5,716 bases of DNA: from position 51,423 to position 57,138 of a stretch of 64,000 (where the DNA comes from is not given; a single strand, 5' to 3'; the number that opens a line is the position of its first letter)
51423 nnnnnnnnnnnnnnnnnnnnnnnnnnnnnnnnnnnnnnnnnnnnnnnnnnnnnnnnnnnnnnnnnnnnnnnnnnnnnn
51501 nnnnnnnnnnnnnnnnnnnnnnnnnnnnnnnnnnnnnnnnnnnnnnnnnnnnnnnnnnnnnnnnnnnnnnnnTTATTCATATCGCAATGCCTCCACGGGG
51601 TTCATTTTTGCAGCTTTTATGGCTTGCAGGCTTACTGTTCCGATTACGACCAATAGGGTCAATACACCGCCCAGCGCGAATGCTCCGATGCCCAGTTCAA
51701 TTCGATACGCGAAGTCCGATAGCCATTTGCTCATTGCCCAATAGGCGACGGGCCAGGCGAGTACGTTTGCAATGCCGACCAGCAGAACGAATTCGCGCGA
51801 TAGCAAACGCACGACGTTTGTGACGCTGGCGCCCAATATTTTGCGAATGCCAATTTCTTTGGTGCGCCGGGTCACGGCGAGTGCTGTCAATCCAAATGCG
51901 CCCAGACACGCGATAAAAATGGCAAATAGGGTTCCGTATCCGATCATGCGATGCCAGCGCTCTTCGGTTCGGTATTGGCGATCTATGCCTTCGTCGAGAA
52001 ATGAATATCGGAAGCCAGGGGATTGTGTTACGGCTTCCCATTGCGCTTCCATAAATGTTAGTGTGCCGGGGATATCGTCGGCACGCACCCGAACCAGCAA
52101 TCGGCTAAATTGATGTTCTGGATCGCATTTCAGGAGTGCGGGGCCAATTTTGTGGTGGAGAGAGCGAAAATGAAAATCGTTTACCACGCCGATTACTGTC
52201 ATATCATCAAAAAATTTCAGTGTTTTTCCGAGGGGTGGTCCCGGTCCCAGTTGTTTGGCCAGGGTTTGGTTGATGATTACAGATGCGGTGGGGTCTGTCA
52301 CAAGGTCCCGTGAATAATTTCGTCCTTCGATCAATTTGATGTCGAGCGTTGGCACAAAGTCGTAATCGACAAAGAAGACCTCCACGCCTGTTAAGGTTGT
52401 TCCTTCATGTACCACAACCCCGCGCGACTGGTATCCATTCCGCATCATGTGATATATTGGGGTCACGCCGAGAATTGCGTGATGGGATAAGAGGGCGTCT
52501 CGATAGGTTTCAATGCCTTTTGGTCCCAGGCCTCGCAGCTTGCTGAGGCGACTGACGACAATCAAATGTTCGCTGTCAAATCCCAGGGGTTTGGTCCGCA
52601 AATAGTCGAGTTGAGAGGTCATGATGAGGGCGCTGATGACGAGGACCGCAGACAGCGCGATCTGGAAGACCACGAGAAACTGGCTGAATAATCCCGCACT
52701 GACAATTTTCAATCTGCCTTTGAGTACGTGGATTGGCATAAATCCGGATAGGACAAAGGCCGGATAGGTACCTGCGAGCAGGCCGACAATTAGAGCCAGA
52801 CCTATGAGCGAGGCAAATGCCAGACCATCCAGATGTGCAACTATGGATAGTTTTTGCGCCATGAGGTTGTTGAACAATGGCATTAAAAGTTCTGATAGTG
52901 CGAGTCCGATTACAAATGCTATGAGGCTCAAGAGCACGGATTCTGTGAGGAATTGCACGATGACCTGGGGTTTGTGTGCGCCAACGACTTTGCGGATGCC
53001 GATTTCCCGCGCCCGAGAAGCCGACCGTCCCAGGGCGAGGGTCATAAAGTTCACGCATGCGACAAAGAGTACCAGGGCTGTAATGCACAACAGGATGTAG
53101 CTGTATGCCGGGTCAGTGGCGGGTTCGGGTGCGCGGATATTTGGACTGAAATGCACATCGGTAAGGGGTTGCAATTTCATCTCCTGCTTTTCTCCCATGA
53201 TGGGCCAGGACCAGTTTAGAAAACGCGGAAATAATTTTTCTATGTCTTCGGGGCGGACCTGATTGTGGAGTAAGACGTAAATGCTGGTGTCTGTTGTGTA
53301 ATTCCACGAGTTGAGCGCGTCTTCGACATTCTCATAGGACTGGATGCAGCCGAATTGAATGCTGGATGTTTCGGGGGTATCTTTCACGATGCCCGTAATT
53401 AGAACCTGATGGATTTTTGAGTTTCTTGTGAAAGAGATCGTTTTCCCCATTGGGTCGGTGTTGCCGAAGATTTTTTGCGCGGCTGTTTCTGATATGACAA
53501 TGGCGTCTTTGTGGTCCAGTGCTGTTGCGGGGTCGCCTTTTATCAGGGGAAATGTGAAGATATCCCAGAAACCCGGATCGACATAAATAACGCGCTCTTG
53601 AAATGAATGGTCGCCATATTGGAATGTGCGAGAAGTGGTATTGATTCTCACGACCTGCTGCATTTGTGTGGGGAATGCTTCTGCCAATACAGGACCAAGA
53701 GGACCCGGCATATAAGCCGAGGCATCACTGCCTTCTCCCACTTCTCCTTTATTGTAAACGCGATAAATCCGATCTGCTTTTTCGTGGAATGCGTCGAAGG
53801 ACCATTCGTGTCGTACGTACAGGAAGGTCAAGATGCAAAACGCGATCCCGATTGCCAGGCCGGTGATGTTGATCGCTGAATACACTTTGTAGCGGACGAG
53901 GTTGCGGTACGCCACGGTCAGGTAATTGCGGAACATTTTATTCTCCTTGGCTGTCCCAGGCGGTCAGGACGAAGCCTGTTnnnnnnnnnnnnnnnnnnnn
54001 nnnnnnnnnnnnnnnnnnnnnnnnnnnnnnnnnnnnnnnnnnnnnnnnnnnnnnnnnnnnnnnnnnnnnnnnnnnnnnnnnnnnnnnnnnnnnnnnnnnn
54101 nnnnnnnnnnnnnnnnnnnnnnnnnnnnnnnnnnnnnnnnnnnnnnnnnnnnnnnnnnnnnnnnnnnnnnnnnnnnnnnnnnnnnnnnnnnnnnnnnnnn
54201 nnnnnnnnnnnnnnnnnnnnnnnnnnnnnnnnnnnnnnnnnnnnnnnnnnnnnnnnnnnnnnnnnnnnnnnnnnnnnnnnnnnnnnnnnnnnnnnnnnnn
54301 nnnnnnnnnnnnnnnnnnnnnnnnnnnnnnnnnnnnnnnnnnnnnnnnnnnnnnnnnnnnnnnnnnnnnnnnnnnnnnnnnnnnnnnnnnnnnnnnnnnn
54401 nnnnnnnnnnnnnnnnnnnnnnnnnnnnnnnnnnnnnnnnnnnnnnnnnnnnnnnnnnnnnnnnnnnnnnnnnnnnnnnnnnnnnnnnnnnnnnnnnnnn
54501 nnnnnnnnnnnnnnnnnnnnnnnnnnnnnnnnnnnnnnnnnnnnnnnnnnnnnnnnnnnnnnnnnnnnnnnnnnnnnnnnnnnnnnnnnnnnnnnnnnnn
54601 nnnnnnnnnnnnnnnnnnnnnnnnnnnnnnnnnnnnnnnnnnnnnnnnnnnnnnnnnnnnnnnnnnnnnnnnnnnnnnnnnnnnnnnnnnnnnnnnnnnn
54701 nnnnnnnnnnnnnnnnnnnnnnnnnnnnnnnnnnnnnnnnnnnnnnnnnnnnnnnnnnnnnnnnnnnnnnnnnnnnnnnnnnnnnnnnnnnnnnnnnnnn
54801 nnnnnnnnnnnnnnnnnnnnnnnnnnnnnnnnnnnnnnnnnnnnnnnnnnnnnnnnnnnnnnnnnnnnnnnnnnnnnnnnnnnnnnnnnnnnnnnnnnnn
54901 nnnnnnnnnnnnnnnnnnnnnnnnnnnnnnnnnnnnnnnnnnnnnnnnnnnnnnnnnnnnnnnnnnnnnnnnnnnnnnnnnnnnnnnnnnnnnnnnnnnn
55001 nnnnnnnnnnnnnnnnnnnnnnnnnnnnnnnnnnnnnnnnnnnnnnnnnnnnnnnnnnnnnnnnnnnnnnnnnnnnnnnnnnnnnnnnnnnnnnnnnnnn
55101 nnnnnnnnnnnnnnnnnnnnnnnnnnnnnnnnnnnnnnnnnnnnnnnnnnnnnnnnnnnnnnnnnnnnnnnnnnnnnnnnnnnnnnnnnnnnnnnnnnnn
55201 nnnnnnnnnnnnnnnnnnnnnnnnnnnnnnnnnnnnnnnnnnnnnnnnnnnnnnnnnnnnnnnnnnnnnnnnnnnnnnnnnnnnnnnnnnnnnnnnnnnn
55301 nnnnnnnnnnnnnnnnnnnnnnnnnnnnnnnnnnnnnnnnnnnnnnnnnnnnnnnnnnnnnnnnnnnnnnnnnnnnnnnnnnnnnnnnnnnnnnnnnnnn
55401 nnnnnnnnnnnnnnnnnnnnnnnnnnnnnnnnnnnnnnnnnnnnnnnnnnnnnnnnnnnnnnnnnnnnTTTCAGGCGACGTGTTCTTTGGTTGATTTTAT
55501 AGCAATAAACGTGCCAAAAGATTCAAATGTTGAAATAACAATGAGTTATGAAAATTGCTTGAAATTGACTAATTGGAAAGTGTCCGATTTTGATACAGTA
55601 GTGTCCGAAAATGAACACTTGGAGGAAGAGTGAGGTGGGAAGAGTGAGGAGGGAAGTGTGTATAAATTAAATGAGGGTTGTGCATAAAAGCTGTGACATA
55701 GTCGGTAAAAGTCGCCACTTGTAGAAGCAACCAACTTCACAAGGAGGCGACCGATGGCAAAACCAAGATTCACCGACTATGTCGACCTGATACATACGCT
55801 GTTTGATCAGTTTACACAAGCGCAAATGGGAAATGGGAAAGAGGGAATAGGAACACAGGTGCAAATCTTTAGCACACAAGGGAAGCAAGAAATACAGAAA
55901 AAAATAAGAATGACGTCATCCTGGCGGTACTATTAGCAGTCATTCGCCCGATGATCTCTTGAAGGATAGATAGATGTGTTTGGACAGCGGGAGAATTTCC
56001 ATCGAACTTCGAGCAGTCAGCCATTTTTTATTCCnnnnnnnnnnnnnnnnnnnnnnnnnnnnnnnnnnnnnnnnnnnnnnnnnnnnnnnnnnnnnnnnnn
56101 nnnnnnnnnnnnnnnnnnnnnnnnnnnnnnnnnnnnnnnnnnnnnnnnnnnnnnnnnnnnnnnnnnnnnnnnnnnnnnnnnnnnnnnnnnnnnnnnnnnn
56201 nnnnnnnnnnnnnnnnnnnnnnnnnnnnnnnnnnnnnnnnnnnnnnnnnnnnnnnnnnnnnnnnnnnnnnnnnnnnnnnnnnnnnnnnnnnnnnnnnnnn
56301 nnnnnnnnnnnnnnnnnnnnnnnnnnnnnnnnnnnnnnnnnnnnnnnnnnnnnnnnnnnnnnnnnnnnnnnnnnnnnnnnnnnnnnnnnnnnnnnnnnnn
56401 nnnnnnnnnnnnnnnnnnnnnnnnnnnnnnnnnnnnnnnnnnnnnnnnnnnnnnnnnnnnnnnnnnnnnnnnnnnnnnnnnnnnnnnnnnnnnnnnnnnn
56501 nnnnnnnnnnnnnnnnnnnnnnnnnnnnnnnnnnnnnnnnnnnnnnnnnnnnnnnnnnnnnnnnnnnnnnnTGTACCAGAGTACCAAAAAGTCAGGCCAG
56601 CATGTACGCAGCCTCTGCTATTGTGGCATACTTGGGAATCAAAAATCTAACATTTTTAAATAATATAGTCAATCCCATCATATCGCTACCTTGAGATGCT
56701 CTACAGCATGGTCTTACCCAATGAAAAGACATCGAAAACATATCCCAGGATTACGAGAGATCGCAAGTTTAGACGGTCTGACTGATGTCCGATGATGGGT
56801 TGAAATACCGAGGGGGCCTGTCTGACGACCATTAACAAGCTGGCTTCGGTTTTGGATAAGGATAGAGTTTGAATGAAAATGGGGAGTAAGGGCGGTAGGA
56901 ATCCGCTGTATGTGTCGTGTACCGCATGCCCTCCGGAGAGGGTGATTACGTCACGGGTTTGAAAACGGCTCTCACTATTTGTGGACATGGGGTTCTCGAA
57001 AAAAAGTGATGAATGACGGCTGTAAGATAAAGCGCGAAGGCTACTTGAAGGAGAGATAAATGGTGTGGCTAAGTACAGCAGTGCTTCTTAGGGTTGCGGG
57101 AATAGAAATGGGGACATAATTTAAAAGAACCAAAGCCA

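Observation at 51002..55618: A sigma-54 operon that embeds an ECF sigma factor between permease genes, with no anti-sigma gene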

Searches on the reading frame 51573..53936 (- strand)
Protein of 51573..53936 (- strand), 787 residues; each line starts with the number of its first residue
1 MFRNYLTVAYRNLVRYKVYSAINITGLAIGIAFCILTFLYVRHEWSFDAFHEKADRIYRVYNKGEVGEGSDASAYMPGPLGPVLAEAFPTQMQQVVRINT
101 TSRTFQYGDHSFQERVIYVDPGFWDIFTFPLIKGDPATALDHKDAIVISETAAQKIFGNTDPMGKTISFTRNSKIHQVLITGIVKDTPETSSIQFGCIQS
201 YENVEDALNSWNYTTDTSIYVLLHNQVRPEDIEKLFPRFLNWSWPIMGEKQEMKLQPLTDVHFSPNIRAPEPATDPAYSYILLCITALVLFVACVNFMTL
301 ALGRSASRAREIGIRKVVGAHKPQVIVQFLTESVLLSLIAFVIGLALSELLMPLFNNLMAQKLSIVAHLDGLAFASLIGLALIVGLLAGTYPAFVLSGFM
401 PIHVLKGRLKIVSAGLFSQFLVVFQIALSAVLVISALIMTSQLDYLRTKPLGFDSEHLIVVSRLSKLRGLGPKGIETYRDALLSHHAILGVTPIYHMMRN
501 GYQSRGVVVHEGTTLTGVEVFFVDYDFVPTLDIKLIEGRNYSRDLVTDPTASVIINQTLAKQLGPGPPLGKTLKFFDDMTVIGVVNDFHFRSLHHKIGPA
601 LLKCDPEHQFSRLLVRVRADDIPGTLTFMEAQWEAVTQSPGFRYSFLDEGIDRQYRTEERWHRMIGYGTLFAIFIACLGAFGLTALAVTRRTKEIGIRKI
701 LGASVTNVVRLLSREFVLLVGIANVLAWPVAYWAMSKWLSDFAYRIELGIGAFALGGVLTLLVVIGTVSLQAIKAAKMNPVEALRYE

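Call 4: search_protein_families(library=pfam, proteins=[window:51573-53936:-])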
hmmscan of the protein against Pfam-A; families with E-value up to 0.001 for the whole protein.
window:51573-53936:- (787 aa): 2 families
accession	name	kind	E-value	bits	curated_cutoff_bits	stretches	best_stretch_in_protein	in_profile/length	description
PF12704.14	MacB_PCD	-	7.5e-39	134.6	27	2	20-234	1-202/207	MacB-like periplasmic core domain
PF02687.27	FtsX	-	1.4e-22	80.4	25.5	2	285-396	3-115/120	FtsX-like permease C-terminal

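Call 44: search_protein_families(library=ncbifam, proteins=[window:51573-53936:-], max_evalue=0.001)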
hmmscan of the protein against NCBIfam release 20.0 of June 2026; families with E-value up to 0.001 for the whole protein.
window:51573-53936:- (787 aa): 3 families
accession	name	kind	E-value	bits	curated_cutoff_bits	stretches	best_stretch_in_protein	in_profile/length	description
TIGR03434.1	ADOP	subfamily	6.7e-92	308.9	622.3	2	251-787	252-803/803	ADOP family duplicated permease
NF038008.1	ABC_perm_DarB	equivalog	3.7e-28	97.9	700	1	19-770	11-769/777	darobactin export ABC transporter permease subunit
NF007826.0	PRK10535.1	equivalog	2.4e-18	65.8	966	2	282-405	525-645/648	macrolide ABC transporter ATP-binding protein/permease MacB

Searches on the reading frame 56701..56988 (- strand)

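Call 10: search_protein_families(library=pfam, proteins=[window:56701-56988:-])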
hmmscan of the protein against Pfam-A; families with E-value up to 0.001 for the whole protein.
window:56701-56988:- (95 aa): 1 family
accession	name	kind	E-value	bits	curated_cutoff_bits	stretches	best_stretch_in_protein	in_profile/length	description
PF07690.21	MFS_1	-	7.9e-06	25.5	33.4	1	20-84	4-70/347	Major Facilitator Superfamily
